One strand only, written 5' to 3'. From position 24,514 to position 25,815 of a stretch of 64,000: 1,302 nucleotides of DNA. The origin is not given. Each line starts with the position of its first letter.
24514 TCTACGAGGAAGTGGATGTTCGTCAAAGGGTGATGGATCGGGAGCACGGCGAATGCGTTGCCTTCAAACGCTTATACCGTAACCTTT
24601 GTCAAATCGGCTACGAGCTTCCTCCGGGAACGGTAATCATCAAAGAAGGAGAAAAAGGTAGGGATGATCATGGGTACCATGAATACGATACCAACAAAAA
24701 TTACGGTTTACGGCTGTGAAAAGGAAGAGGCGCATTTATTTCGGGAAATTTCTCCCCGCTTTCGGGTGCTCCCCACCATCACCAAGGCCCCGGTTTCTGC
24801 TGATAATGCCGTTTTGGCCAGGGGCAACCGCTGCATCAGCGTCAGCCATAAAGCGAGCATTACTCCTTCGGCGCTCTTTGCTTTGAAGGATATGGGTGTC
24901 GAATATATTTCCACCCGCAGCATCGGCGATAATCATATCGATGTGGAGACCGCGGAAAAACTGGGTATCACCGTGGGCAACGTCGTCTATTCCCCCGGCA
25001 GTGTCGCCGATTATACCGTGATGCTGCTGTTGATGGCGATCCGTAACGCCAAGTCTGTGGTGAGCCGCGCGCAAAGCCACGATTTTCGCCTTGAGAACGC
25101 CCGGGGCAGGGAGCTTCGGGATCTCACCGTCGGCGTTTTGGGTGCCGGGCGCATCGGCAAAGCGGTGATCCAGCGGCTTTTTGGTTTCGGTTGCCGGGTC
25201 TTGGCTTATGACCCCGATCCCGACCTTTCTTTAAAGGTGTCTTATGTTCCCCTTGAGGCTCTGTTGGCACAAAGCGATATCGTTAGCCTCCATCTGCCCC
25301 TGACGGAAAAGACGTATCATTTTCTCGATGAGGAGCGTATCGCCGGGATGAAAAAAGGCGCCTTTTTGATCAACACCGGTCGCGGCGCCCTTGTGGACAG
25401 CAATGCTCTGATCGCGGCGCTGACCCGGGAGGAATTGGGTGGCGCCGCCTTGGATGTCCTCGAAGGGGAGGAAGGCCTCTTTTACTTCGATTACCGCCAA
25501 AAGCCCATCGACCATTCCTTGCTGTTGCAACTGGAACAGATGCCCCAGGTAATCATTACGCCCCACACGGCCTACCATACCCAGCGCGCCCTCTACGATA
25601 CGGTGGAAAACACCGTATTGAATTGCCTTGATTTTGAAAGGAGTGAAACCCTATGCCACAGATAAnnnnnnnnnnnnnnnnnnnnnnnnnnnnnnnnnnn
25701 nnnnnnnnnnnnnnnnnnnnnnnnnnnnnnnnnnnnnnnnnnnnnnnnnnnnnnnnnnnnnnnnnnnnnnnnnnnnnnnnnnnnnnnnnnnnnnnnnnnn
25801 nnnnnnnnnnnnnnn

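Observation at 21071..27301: Complete vanB-type glycopeptide-resistance operon (vanR-S-Y-W-H-ligase-X) that is divergent and apparently chromosomal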

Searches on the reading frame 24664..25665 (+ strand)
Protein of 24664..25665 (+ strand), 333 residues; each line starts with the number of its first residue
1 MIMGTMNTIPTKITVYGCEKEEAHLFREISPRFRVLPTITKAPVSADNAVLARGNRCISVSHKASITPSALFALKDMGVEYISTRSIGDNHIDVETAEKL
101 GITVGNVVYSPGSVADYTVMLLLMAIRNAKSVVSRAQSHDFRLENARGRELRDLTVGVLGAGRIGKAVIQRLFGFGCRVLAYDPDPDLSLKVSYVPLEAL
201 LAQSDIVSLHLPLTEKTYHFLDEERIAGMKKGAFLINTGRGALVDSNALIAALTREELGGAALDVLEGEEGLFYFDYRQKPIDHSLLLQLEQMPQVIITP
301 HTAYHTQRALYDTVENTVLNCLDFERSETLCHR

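Call 3: search_protein_families(library=ncbifam, proteins=[window:24664-25665:+], max_evalue=0.00001)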
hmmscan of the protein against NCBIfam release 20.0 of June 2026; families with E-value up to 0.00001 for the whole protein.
window:24664-25665:+ (333 aa): 21 families
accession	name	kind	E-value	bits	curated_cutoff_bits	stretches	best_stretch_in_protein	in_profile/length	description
NF000492.1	vanH_gen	exception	2.3e-152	506.5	540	1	13-326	1-312/312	D-lactate dehydrogenase VanH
NF000371.1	vanH_Agroup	exception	1.1e-134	448.7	700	1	12-328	5-319/322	VanH-A/VanH-Pt family D-lactate dehydrogenase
NF000112.1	vanH-Amyco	exception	1.9e-134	448.3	625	1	11-329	28-344/348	VanH-AOV family D-lactate dehydrogenase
NF000151.1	vanH-Ac1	exception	2.5e-133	444.7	750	1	12-326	36-349/351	D-lactate dehydrogenase VanH-Ac1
NF000128.1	vanH-Sc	exception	1.1e-127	425.8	650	1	11-325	19-331/337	D-lactate dehydrogenase VanH-Sc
NF000004.1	vanH-D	exception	3.1e-118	394.6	550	1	12-327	6-319/323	D-lactate dehydrogenase VanH-D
NF006374.0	PRK08605.1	subfamily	2.2e-61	207.8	356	1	11-323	2-320/332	D-lactate dehydrogenase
NF009127.0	PRK12480.1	equivalog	5.8e-49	166.9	579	1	11-320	2-315/330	D-lactate dehydrogenase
NF005069.0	PRK06487.1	equivalog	9.4e-46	156.3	448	1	57-325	50-311/320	2-hydroxyacid dehydrogenase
TIGR01327.1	PGDH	equivalog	1.8e-42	145.9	454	1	82-309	66-285/525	phosphoglycerate dehydrogenase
NF005387.0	PRK06932.1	equivalog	2.2e-40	138.5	492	1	58-325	47-310/314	2-hydroxyacid dehydrogenase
NF006263.0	PRK08410.1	equivalog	2.3e-39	135.6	389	1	54-327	41-309/311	D-2-hydroxyacid dehydrogenase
NF009714.1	PRK13243.1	equivalog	2.5e-38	132.2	455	1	82-327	71-315/332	glyoxylate reductase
NF005750.0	PRK07574.1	equivalog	3.6e-37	128.3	329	1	81-265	117-310/386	NAD-dependent formate dehydrogenase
NF001309.0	PRK00257.1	equivalog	1.1e-36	126.7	434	1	73-269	53-237/379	4-phosphoerythronate dehydrogenase PdxB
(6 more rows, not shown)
